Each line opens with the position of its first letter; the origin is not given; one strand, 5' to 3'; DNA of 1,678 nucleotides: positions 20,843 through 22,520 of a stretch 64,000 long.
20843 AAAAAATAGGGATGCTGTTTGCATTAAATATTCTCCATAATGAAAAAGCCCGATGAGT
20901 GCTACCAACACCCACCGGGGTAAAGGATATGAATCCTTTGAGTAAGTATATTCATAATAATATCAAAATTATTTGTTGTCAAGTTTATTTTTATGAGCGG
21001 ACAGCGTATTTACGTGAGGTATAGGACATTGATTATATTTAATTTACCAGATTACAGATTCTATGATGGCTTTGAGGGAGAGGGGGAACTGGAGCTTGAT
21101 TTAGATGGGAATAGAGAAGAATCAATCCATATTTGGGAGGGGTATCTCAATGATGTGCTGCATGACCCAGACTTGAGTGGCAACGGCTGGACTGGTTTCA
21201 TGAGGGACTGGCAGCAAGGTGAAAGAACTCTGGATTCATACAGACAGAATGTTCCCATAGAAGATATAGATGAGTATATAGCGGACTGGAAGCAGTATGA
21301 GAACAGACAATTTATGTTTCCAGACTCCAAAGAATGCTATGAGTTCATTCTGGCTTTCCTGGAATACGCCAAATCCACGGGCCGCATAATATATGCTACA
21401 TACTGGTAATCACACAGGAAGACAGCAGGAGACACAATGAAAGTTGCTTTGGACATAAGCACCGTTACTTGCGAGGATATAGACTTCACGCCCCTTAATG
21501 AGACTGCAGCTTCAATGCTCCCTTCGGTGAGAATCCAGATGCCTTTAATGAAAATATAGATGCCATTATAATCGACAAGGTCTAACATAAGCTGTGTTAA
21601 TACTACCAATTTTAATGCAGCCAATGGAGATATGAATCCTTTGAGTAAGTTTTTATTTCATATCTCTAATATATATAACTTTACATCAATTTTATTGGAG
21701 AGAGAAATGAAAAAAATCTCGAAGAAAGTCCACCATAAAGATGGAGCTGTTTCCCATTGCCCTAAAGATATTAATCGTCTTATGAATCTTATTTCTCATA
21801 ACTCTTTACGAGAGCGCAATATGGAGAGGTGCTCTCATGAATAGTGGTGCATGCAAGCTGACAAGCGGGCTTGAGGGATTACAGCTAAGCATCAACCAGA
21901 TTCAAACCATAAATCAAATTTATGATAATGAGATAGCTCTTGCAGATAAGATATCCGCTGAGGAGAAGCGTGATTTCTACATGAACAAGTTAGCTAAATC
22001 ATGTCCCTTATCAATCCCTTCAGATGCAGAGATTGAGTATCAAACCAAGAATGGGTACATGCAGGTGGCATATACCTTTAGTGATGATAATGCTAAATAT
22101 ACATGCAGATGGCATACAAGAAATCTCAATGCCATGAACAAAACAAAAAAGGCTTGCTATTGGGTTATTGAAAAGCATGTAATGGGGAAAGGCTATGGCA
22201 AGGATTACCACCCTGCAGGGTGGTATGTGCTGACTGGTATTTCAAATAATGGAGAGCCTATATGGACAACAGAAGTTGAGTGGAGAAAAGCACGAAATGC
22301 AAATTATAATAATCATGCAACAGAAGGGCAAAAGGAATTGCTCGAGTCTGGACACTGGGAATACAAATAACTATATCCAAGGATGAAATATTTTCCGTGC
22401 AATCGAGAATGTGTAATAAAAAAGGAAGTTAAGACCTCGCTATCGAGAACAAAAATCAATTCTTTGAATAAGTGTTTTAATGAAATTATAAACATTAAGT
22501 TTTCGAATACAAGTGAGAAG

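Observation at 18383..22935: AT-rich island: XRE/ImmA switch followed by an iterated DUF4417 - X - Y cassette (candidate undescribed toxin-immunity or defence module)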

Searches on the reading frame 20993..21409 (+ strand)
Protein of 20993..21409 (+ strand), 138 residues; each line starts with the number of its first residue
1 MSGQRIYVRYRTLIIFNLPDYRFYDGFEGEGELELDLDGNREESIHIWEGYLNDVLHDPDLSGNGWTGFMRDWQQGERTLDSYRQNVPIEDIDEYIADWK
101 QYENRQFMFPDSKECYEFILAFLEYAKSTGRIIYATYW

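Call 3: search_protein_families(library=pfam, proteins=[window:20993-21409:+], max_evalue=1)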
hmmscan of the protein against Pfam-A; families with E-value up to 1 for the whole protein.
window:20993-21409:+ (138 aa): 2 families
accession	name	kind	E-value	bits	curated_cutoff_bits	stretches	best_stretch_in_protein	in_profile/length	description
PF14814.11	UB2H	-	0.053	14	27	0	7-45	33-71/85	Bifunctional transglycosylase second domain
PF00531.28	Death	-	0.062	13.9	22.6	1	51-105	3-59/86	Death domain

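Call 5: search_protein_families(library=phrogs, proteins=[window:20993-21409:+], max_evalue=0.1)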
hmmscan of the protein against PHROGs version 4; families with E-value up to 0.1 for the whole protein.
window:20993-21409:+ (138 aa): 1 family
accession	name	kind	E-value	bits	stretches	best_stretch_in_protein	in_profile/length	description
phrog_24507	-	unknown function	0.027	15.6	0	106-130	22-47/70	-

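Call 6: search_protein_families(library=padloc, proteins=[window:20993-21409:+], max_evalue=0.1)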
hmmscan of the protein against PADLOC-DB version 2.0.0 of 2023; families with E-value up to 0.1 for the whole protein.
window:20993-21409:+ (138 aa): 0 families

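Call 7: search_protein_families(library=ncbifam, proteins=[window:20993-21409:+], max_evalue=0.1)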
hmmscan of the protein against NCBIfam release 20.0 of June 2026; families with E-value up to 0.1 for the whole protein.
window:20993-21409:+ (138 aa): 0 families

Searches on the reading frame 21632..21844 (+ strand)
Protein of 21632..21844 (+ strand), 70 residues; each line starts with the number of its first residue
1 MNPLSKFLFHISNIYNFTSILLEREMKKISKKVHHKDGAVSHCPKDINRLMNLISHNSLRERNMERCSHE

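Call 3: search_protein_families(library=pfam, proteins=[window:21632-21844:+], max_evalue=1)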
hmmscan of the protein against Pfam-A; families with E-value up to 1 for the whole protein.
window:21632-21844:+ (70 aa): 2 families
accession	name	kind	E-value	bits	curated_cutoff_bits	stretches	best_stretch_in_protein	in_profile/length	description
PF23707.1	P116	-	0.029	12.6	27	1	6-56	548-598/1041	P116-like protein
PF22107.2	Pch2_N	-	0.048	14.7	27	1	4-64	27-86/91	Pch2 N-terminal domain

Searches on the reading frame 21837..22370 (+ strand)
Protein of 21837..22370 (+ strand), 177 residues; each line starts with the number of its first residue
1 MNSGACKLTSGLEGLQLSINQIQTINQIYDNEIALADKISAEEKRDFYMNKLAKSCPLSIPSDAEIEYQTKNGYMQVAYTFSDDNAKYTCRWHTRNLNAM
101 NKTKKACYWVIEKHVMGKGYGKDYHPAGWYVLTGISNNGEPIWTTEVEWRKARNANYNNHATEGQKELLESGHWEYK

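Call 3: search_protein_families(library=pfam, proteins=[window:21837-22370:+], max_evalue=1)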
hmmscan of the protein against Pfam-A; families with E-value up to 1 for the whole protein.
window:21837-22370:+ (177 aa): 0 families

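Call 5: search_protein_families(library=phrogs, proteins=[window:21837-22370:+], max_evalue=0.1)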
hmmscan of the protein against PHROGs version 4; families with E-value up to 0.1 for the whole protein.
window:21837-22370:+ (177 aa): 2 families
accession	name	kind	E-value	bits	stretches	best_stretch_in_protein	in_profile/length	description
phrog_20265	-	unknown function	0.09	13.9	0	29-105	42-120/126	-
phrog_38073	-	unknown function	0.098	14.3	0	26-85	41-99/107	-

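Call 6: search_protein_families(library=padloc, proteins=[window:21837-22370:+], max_evalue=0.1)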
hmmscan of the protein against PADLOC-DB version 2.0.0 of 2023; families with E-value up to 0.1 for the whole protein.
window:21837-22370:+ (177 aa): 0 families

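Call 7: search_protein_families(library=ncbifam, proteins=[window:21837-22370:+], max_evalue=0.1)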
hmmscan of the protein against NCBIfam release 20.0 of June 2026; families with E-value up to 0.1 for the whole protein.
window:21837-22370:+ (177 aa): 0 families

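Call 8: find_homologous_proteins(query=window:21837-22370:+)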
Query window:21837-22370:+ (177 aa): 2 proteins with E <= 0.001 among 22 candidates.
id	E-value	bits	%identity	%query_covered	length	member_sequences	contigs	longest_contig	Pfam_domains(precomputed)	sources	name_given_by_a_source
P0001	1.4e-118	411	100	100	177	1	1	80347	-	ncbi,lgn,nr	ncbi:MAG: hypothetical protein LUD51_03565 [Clostridia bacterium]|nr:hypothetical protein [Clostridi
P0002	8.0e-53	197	85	59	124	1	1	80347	-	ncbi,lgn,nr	ncbi:MAG: hypothetical protein LUD51_03555 [Clostridia bacterium]|nr:hypothetical protein [Clostridi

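Call 20: search_protein_representatives(protein=window:21837-22370:+)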
Query: 177 residues. Proteins with E-value up to 0.001 (for the whole library): 222; up to 1e-10: 58; up to 1e-30: 1. The best 150 are listed.
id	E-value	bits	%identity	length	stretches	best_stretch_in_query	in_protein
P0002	2.6e-53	197.0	83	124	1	1-108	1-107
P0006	3.8e-21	92.1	42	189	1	50-174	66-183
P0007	8.3e-21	91.0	43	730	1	46-174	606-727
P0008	1.4e-19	87.0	43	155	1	34-175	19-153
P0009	5.2e-19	85.2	38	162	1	36-176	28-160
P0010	2.9e-18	82.7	46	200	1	49-174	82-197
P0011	3.8e-18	82.4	37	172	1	33-175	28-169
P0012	1.5e-17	80.5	41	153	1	20-175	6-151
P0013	2.0e-17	80.0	39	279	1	5-177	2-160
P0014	3.2e-17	79.3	39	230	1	49-176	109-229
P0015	4.0e-17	79.1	41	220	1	41-175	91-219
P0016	5.0e-17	78.7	41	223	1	30-158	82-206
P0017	6.0e-17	78.5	39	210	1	44-175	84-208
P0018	1.3e-16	77.3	37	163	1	30-176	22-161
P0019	2.3e-16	76.6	40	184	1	47-175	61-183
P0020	2.7e-16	76.3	39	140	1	44-176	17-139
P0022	3.4e-15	72.8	40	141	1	50-174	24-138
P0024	1.0e-14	71.2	36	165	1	52-175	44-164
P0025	1.8e-14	70.4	42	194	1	54-176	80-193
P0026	2.4e-14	70.0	38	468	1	41-175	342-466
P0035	4.8e-13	65.8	34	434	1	50-174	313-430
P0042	3.5e-12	62.9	37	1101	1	43-175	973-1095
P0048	1.2e-11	61.2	42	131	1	54-175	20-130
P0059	5.2e-11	59.1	43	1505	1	51-175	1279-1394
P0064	1.4e-10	57.7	41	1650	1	51-174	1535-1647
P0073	6.1e-10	55.6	37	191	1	42-175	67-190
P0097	3.1e-09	53.3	38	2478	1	55-174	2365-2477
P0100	4.9e-09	52.7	34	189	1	50-175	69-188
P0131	5.8e-08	49.2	36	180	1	49-175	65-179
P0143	2.9e-07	46.9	39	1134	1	54-175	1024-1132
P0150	5.2e-07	46.1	34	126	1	55-175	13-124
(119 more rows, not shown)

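Call 23: search_protein_families(library=pfam, proteins=[P0007, P0042, P0059, P0064, P0097, P0026, P0035, P0143, P0013], max_evalue=0.01)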
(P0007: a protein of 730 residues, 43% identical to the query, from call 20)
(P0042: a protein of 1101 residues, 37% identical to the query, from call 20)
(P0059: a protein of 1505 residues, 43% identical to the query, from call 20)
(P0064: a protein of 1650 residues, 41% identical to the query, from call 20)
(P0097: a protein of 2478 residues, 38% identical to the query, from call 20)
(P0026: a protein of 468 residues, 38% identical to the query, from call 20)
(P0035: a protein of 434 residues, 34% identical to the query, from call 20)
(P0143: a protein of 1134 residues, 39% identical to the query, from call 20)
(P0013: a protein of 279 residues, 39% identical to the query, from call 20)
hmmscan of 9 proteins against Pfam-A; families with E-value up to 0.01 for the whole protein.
P0007 (730 aa): 0 families

P0042 (1101 aa): 0 families

P0059 (1505 aa): 2 families
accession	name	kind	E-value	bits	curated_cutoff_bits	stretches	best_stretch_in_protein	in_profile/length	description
PF05488.18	PAAR_motif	-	2.9e-08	34.2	27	1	85-143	10-69/70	PAAR motif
PF25799.1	prePAAR_I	-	1.1e-05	26.1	25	1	6-61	4-56/57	Class I prePAAR effector Rhs1 motif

P0064 (1650 aa): 2 families
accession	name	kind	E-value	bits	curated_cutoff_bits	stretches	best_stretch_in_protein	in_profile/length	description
PF05593.20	RHS_repeat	-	5.1e-51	170.6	22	7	1105-1140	1-36/38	RHS Repeat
PF20148.4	DUF6531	-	0.00021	22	24.1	1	125-163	1-37/74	Domain of unknown function (DUF6531)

P0097 (2478 aa): 6 families
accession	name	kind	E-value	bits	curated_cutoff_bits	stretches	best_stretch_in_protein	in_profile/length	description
PF05593.20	RHS_repeat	-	6.9e-29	100.1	22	2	1605-1638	2-35/38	RHS Repeat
PF00629.30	MAM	-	4e-15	56.5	26.4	1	163-313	2-154/158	MAM domain, meprin/A5/mu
PF13517.12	FG-GAP_3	-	1.2e-14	55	26.9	2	792-854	1-60/61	FG-GAP-like repeat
PF12256.14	TcdB_toxin_midN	-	3.5e-11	43.2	24.8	1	1048-1203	30-168/181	Insecticide toxin TcdB middle/N-terminal region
PF01839.29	FG-GAP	-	7.7e-10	38.9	22.1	1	790-809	7-29/37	FG-GAP repeat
PF03534.18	SpvB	-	2.8e-08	33.8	22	1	352-525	4-180/287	Salmonella virulence plasmid 65kDa B protein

P0026 (468 aa): 1 family
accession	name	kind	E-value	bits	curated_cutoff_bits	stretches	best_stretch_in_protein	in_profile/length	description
PF09851.14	SHOCT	-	0.0031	17.6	27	0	35-57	2-24/28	Short C-terminal domain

P0035 (434 aa): 0 families

P0143 (1134 aa): 2 families
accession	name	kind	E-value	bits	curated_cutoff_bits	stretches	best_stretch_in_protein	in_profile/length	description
PF13699.11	eCIS_core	-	6.5e-33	113.2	22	1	201-278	1-78/79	eCIS core domain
PF12396.14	DUF3659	-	0.00019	21.7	24.8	0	816-832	23-39/61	Protein of unknown function (DUF3659)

P0013 (279 aa): 0 families

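Call 25: search_protein_families(library=pfam, alignment_id=A1, max_evalue=0.1)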
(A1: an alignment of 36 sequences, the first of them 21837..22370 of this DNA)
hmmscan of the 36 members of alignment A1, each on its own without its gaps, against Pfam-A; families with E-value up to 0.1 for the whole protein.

A. member 1, window:21837-22370:+ (177 aa): 0 families

B. families by the number of members that match (of 36 scanned): 14 families
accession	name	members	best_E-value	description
PF15532.11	Ntox30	7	0.0015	Bacterial toxin 30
PF15059.11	Speriolin_C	1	0.003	Speriolin C-terminus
PF01278.26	Omptin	1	0.004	Omptin family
PF10026.15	DUF2268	1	0.0079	Predicted Zn-dependent protease (DUF2268)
PF07883.17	Cupin_2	1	0.016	Cupin domain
PF07803.16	GSG-1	1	0.022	GSG1-like protein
PF12912.12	N_NLPC_P60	1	0.029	NLPC_P60 stabilising domain, N term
PF22695.2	EST1-like_DNA_bind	1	0.04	EST1-like DNA-binding domain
PF19124.5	DUF5808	1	0.046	Family of unknown function (DUF5808)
PF12727.12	PBP_like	1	0.048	PBP superfamily domain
PF06207.16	DUF1002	1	0.057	Protein of unknown function (DUF1002)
PF16249.12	DUF4906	1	0.062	Domain of unknown function (DUF4906)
PF15529.11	Ntox24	1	0.062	Bacterial toxin 24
PF24712.1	YxiG_2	1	0.077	YxiG-like protein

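Call 26: search_solved_structures(query=A1, max_evalue=10, show_alignments=2)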
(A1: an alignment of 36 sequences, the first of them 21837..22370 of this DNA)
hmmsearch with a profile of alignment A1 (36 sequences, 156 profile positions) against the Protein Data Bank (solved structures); distinct sequences matched with E-value up to 10: 1.
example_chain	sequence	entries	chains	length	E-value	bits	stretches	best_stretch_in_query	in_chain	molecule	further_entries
5zux_A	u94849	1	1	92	0.59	13.3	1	15-66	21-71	Rok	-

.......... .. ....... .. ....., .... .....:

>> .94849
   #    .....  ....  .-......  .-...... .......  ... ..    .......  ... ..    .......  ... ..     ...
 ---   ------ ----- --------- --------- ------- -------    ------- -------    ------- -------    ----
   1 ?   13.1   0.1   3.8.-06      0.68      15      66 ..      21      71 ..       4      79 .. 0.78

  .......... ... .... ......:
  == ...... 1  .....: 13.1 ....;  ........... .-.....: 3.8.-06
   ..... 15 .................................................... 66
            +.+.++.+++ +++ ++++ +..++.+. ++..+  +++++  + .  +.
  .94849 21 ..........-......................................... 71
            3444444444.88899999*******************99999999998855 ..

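Call 27: search_protein_families(library=pfam, proteins=[P0010, P0012, P0020, P0022, P0025, P0048, P0073, P0100, P0131, P0150], max_evalue=1)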
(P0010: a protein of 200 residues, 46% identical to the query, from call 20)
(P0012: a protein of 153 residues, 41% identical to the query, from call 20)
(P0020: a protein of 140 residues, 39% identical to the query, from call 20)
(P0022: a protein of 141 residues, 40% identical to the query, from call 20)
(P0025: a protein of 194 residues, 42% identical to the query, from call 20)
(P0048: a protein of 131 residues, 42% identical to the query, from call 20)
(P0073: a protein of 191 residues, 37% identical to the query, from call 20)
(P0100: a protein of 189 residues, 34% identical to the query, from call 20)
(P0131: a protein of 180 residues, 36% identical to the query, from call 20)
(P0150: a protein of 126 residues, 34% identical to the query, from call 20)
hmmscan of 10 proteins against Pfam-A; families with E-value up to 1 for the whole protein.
P0010 (200 aa): 0 families

P0012 (153 aa): 1 family
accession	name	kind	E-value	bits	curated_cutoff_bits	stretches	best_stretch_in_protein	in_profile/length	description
PF21259.3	Rgg_C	-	0.12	12.5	27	1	3-76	78-151/182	HTH-type transcriptional regulator Rgg, C-terminal domain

P0020 (140 aa): 0 families

P0022 (141 aa): 1 family
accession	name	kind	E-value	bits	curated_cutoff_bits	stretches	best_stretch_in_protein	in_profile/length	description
PF15532.11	Ntox30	-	0.055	14.2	25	1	33-78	5-53/103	Bacterial toxin 30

P0025 (194 aa): 0 families

P0048 (131 aa): 1 family
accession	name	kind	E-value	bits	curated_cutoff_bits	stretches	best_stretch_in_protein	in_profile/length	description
PF15529.11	Ntox24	-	0.062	14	24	1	32-91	25-81/91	Bacterial toxin 24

P0073 (191 aa): 5 families
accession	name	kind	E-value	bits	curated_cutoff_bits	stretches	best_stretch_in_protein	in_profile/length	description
PF10026.15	DUF2268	-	0.0079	16.2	23.6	1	14-62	96-143/195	Predicted Zn-dependent protease (DUF2268)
PF12727.12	PBP_like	-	0.048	13.3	27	1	16-81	116-182/193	PBP superfamily domain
PF06207.16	DUF1002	-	0.057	13.5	26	1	21-84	144-207/220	Protein of unknown function (DUF1002)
PF15532.11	Ntox30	-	0.082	13.6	25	1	85-130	6-57/103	Bacterial toxin 30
PF00416.27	Ribosomal_S13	-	0.42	11.5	31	0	52-103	33-83/128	Ribosomal protein S13/S18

P0100 (189 aa): 0 families

P0131 (180 aa): 1 family
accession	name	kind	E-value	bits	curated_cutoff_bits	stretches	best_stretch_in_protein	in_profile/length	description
PF01278.26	Omptin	-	0.004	16.7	22.6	1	61-108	97-146/283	Omptin family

P0150 (126 aa): 1 family
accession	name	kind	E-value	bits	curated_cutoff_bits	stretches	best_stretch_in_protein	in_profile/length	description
PF15532.11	Ntox30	-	0.038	14.7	25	1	18-65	6-55/103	Bacterial toxin 30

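Call 29: find_encoding_contigs(protein=P0008, flank=5000)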
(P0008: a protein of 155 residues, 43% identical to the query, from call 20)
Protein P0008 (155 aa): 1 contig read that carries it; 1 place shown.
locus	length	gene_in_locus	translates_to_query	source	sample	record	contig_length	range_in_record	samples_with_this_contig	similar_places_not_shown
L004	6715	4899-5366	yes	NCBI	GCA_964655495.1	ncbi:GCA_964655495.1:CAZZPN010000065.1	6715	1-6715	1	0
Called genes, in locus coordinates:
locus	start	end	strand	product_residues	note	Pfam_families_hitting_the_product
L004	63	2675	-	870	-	-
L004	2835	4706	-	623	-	-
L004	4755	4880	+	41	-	-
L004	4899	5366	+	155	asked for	-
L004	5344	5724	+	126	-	-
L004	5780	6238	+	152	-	PF15542:Ntox50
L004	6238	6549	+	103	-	-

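Call 37: predict_structure(alignment_id=A1)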
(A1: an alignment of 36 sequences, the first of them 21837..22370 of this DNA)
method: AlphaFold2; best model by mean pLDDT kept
length: 177 residues; sequences in the alignment: 36
mean_pLDDT: 85.6   pTM: 0.74
mean pLDDT of the five models: 85.6, 85.2, 84.9, 84.3, 83.4
residues with pLDDT >= 90: 114; 70-90: 21; 50-70: 35; < 50: 7
segments of 3 or more residues with pLDDT < 50: 1-4, 7-9
pLDDT, mean of each block of 10 residues (from residue 1): 49 54 58 68 90 96 96 93 96 87 80 97 96 97 98 95 97 93
secondary structure, 60 per line:
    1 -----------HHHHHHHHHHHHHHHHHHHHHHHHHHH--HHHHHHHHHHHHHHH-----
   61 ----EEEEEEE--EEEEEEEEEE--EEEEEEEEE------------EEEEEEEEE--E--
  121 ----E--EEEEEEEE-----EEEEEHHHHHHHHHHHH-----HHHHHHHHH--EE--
elements in order: H12-38 H41-55 E65-71 E74-83 E86-94 E107-115 E128-135 E141-145 H146-157 H163-171

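Call 40: fold_search(model_id=the predicted structure, library=pdb)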
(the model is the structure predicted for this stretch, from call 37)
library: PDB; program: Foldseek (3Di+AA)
matches with E <= 10: 284; with E <= 0.001: 0
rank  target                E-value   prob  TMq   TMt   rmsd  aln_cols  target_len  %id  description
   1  1pm1                  1.7e-01  0.66  0.23  0.23   7.6        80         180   12  Crystal structure of nitrophorin 2 L122V/L132V mutant complex with imidazole (released 2004-06-22)
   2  4xmh_A                2.0e-01  0.51  0.23  0.23   7.6        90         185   11  Crystal structure of nitrophorin 7 from Rhodnius prolixus at pH 7.8 complexed with Gly-Gly-Gly (released 2015-07-29)
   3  2fpn                  3.6e-01  0.30  0.27  0.24  14.6       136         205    7  The crystal structure of the ywmB protein from Bacillus subtilis (released 2006-03-14)
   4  4xmc                  3.8e-01  0.38  0.23  0.23   7.5        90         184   11  Crystal structure of nitrophorin 7 from Rhodnius prolixus at pH 5.8 (released 2015-07-29)
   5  2asn                  5.3e-01  0.30  0.22  0.22   8.1        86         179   12  Crystal structure of D1A mutant of nitrophorin 2 complexed with imidazole (released 2006-08-01)
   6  1euo                  5.7e-01  0.25  0.23  0.22   7.5        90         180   12  Crystal structure of nitrophorin 2 (prolixin-S) (released 2000-05-10)
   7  9a1f_R                8.5e-01  0.18  0.18  0.27  13.5       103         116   14  Integrative structure of the XcpGHIJK pseudo pilus filament model of a type II secretion system (released 2021-06-18)
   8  7nwn                  8.5e-01  0.11  0.20  0.19   8.3        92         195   21  A carbohydrate binding module family 9 (CBM9) from Caldicellulsiruptor kristjanssonii (released 2021-07-07)
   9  5m6j                  9.0e-01  0.25  0.23  0.22   7.8        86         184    9  Crystal structure of nitrophorin 7 E27V mutant from Rhodnius prolixus (released 2017-12-20)
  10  6gqf_D                9.5e-01  0.06  0.16  0.17  13.0       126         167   12  The structure of mouse AsterA (GramD1a) with 25-hydroxy cholesterol (released 2018-09-26)
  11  2h1t_B                1.1e+00  0.12  0.18  0.17  12.5        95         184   10  Crystal structure of a duf1089 family protein (pa1994) from pseudomonas aeruginosa at 1.80 A resolution (released 2006-05-30)
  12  1omo_A                1.3e+00  0.14  0.23  0.15  10.1       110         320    9  alanine dehydrogenase dimer w/bound NAD (archaeal) (released 2004-07-06)
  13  1p32_C                1.3e+00  0.09  0.23  0.23  16.1       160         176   13  CRYSTAL STRUCTURE OF HUMAN P32, A DOUGHNUT-SHAPED ACIDIC MITOCHONDRIAL MATRIX PROTEIN (released 1999-04-06)
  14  6m81_C                1.3e+00  0.08  0.19  0.15  12.8       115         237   13  Crystal structure of TylM1 Y14F bound to SAH and dTDP-phenol (released 2019-03-13)
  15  1lf7                  1.3e+00  0.06  0.16  0.17  13.9       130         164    9  Crystal Structure of Human Complement Protein C8gamma at 1.2 A Resolution (released 2002-06-12)
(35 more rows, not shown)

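Call 79: find_encoding_contigs(protein=P0009, flank=4000, max_places=3)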
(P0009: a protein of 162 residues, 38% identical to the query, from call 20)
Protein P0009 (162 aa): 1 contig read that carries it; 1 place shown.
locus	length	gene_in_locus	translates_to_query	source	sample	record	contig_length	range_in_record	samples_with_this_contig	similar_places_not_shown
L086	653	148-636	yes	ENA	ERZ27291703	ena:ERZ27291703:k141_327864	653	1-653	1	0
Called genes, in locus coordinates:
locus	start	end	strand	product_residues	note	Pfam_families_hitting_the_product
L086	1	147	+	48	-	?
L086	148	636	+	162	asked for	-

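Call 80: find_encoding_contigs(protein=P0024, flank=4000, max_places=3)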
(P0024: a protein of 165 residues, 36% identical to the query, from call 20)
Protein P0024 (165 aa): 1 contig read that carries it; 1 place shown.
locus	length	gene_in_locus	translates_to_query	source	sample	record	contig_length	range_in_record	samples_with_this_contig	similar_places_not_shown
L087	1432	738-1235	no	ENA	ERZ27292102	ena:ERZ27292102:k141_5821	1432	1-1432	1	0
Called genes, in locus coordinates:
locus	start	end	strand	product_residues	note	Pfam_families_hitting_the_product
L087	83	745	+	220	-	PF14386:DUF4417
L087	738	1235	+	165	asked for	-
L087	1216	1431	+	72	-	?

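Call 81: find_encoding_contigs(protein=P0011, flank=4000, max_places=3)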
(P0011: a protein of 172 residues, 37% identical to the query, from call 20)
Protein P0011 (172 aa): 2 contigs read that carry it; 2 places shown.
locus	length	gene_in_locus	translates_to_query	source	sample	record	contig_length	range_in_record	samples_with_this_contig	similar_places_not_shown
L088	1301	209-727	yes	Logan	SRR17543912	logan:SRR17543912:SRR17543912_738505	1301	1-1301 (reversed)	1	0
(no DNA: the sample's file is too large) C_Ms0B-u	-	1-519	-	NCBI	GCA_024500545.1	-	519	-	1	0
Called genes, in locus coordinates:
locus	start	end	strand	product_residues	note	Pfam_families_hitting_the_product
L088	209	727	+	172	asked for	-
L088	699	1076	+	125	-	-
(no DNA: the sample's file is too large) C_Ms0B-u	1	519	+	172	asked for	?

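Call 82: find_encoding_contigs(protein=P0015, flank=4000, max_places=3)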
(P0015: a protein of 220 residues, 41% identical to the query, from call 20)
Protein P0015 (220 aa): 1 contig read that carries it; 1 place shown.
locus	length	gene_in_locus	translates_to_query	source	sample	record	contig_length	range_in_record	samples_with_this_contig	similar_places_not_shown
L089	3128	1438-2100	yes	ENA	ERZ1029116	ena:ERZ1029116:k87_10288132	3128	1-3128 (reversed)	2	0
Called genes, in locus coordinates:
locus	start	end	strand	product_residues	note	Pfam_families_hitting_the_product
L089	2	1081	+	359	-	?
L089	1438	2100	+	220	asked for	-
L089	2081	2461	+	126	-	-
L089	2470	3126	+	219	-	?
